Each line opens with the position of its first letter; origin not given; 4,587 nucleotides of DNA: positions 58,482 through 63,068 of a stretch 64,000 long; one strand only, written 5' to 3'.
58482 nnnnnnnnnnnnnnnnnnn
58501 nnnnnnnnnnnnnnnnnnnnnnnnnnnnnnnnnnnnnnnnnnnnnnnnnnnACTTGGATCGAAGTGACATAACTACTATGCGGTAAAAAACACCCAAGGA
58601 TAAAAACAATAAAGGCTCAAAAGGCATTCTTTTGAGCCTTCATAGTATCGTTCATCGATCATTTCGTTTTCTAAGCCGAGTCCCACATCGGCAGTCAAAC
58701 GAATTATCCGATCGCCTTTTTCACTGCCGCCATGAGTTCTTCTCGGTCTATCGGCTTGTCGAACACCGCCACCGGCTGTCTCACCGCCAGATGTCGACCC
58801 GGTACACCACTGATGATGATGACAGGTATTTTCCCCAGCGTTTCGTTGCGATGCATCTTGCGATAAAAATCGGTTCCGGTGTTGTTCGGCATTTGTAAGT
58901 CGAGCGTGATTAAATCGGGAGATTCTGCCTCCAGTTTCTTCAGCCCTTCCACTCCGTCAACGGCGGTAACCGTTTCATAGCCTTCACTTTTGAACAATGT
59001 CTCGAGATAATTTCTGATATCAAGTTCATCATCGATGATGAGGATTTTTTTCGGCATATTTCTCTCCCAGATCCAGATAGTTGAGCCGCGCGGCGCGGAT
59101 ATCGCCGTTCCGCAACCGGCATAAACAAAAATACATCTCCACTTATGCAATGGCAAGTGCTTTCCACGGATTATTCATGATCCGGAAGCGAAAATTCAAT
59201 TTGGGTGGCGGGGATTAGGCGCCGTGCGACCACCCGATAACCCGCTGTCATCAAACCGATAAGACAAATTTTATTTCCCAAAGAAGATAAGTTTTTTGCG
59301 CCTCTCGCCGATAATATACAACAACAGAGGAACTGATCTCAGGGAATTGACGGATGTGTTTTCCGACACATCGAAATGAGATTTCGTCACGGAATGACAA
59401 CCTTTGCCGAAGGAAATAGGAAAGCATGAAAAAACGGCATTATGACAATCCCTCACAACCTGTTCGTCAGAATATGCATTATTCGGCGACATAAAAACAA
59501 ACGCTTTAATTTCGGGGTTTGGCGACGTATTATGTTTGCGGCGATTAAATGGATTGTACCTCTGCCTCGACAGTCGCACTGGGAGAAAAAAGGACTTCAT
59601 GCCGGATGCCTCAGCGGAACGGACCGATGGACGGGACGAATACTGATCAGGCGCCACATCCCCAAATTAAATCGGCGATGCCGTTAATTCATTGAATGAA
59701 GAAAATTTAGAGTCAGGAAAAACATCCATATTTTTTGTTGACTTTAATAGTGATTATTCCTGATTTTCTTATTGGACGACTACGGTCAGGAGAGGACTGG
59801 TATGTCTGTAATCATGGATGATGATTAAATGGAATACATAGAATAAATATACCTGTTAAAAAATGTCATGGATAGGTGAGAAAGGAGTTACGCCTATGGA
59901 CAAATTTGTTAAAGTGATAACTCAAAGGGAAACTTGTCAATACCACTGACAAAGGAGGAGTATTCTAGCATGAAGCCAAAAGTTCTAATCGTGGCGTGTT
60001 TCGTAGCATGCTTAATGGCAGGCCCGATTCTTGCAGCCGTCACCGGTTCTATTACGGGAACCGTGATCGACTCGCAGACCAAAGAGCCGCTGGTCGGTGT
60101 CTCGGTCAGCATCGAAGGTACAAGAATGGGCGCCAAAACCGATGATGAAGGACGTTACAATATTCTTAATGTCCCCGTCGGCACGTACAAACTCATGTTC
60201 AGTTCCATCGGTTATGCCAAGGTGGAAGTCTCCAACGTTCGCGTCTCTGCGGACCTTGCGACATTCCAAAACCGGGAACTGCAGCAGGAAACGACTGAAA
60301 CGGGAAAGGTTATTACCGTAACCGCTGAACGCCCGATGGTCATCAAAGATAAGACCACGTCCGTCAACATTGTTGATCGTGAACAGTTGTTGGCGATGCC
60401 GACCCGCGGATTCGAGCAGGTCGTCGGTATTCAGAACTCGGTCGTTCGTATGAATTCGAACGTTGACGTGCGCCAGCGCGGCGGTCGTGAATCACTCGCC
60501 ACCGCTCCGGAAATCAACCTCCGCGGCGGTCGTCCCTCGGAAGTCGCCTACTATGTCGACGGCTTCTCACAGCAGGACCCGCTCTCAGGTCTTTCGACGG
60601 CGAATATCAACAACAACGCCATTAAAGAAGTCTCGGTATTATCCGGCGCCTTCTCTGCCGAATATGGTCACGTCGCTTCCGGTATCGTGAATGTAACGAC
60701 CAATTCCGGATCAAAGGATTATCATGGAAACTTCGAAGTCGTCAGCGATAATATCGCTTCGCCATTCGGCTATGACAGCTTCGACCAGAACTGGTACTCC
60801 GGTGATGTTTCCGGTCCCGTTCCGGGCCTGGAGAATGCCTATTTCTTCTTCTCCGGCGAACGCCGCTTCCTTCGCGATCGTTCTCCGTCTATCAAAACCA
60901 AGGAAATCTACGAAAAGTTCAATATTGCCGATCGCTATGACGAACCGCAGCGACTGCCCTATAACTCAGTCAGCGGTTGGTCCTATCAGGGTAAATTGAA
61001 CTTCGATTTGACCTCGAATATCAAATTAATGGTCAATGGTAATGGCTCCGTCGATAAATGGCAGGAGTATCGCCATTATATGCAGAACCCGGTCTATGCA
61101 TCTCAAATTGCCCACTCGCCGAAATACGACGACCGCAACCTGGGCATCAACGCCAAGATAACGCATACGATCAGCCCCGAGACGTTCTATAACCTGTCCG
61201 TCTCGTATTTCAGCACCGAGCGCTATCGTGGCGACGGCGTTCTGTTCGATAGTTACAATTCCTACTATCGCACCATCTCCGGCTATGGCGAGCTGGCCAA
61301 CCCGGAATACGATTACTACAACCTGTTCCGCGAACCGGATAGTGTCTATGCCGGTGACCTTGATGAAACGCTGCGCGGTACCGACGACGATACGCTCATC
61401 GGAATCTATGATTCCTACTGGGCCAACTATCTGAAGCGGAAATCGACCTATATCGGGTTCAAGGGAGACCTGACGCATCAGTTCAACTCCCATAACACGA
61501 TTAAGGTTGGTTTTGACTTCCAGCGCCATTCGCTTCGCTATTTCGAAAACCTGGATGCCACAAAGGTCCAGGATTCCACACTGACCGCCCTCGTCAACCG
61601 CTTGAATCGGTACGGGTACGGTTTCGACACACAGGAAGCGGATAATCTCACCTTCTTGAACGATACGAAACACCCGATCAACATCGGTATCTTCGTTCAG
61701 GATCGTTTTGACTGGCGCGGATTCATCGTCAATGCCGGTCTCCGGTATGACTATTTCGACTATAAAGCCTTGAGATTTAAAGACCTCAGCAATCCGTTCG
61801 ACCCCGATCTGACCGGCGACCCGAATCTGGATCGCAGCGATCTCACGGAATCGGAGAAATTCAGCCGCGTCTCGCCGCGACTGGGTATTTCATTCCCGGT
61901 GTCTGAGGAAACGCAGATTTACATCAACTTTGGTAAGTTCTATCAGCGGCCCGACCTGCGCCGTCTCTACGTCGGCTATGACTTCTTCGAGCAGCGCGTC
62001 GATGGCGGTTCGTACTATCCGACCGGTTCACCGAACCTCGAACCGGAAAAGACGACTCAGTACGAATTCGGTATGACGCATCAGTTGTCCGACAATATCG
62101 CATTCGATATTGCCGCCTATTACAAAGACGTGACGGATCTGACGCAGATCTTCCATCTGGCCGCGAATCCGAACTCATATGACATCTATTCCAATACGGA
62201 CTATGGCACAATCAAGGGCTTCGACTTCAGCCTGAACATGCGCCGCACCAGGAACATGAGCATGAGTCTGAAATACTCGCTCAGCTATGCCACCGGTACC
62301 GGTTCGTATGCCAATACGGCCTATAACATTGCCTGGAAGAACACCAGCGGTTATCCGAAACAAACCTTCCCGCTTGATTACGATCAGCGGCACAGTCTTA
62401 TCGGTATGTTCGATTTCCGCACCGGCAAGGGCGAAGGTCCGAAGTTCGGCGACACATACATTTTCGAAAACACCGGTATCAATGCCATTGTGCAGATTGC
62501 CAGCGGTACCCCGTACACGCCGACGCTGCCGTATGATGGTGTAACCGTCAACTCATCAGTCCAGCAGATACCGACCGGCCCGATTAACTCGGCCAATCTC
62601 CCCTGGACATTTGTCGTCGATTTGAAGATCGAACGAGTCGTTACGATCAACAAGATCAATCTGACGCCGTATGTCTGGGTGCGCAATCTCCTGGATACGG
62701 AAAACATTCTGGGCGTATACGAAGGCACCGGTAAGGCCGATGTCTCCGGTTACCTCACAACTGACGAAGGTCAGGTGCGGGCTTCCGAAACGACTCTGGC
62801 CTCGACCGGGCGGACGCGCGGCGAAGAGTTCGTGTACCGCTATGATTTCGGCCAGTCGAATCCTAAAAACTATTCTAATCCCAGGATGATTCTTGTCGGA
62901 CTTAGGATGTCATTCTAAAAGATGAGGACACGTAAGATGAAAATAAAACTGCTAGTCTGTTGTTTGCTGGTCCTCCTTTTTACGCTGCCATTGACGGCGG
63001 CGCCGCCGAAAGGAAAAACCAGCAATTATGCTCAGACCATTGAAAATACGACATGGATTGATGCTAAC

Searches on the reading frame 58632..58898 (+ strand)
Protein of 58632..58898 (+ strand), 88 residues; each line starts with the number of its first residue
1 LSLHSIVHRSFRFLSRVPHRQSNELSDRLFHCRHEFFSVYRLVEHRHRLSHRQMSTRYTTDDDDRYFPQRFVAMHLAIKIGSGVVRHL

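Call 93: search_protein_families(library=pfam, proteins=[window:58632-58898:+], max_evalue=0.01)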
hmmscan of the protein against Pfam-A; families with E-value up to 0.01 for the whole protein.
window:58632-58898:+ (88 aa): 1 family
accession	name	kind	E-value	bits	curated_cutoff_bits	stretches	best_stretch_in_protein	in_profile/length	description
PF02511.20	Thy1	-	0.0037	17.5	24.8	1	13-71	44-103/191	Thymidylate synthase complementing protein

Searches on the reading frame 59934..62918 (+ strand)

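Call 90: search_protein_families(library=pfam, proteins=[window:59934-62918:+], max_evalue=0.00001)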
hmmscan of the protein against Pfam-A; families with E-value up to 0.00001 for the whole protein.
window:59934-62918:+ (994 aa): 4 families
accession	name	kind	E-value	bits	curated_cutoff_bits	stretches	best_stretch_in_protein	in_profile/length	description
PF00593.30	TonB_dep_Rec_b-barrel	-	6.3e-25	89.3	27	1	412-855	8-393/436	TonB dependent receptor-like, beta-barrel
PF13715.12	CarbopepD_reg_2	-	1.2e-18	67.3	32.2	1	40-126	1-86/88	CarboxypepD_reg-like domain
PF13620.12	CarboxypepD_reg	-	2.8e-17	63.2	32.3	1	39-110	1-75/82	Carboxypeptidase regulatory-like domain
PF07715.20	Plug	-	3.6e-10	40.8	23.9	1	138-250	3-105/107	TonB-dependent Receptor Plug Domain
